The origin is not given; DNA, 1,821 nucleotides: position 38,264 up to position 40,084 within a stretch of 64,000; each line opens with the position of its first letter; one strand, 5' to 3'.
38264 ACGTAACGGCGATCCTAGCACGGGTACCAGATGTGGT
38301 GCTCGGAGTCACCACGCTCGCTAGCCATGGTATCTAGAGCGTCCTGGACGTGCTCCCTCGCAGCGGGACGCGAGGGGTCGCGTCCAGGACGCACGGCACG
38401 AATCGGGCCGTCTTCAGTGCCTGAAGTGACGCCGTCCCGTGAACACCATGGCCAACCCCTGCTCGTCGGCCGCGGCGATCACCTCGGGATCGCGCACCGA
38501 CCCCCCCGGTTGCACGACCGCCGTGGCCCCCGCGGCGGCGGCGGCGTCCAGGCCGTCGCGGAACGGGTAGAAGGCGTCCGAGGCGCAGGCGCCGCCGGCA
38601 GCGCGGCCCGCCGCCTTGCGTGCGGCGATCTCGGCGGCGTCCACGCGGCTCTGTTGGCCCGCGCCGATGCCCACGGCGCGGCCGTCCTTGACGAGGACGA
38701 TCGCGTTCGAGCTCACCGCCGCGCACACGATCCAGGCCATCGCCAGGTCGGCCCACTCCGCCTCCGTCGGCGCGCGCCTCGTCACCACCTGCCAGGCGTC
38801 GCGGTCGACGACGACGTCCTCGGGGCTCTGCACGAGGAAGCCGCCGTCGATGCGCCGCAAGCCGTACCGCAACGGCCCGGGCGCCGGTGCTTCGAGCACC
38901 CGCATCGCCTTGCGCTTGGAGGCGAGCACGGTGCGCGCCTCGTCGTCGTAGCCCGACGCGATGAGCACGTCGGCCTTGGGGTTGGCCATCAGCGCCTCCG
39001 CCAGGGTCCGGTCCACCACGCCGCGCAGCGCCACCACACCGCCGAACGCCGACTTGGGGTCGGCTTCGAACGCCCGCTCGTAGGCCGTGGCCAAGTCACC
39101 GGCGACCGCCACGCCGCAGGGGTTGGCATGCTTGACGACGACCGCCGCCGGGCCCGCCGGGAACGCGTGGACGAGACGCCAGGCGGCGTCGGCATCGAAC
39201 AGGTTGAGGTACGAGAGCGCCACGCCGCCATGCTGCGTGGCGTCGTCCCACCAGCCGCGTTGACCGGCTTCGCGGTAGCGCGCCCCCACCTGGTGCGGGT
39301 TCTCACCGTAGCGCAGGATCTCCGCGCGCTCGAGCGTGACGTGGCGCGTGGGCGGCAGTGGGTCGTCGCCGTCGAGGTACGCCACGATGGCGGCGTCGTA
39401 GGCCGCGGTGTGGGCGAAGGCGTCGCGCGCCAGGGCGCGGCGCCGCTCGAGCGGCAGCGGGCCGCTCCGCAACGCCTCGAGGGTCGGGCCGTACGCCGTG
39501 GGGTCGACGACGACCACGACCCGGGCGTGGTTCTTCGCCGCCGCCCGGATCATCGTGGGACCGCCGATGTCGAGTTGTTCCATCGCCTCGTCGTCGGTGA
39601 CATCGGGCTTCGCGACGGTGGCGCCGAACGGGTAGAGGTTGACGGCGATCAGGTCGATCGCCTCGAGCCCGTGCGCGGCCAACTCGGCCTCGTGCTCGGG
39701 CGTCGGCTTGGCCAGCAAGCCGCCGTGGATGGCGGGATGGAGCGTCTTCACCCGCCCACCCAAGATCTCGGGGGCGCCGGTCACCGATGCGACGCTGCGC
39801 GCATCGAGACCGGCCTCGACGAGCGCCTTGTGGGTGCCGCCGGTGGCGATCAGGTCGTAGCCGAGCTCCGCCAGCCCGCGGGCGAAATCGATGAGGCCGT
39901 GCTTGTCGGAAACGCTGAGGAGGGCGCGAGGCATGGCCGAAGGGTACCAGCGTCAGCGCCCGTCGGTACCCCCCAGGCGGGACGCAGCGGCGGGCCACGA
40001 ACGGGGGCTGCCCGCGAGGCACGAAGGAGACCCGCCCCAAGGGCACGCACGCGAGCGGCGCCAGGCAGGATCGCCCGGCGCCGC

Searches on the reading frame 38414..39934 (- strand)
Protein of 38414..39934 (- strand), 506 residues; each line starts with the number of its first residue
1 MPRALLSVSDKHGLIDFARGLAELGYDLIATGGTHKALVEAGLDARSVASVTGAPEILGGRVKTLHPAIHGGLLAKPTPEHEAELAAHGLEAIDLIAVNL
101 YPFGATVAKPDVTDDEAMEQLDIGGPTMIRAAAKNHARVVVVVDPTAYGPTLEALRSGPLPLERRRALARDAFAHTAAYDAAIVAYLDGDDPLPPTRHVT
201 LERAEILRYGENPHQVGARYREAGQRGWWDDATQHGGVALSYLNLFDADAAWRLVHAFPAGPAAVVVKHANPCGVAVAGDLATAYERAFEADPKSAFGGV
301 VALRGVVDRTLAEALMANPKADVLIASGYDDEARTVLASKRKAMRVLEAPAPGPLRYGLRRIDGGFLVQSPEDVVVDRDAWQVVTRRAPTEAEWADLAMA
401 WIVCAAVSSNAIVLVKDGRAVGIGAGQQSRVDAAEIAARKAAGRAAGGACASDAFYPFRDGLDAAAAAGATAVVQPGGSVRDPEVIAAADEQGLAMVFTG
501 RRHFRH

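Call 41: find_encoding_contigs(protein=window:38414-39934:-, flank=6000, max_places=5)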
Protein window:38414-39934:- (506 aa): no gene with exactly this product is on record in the collection.
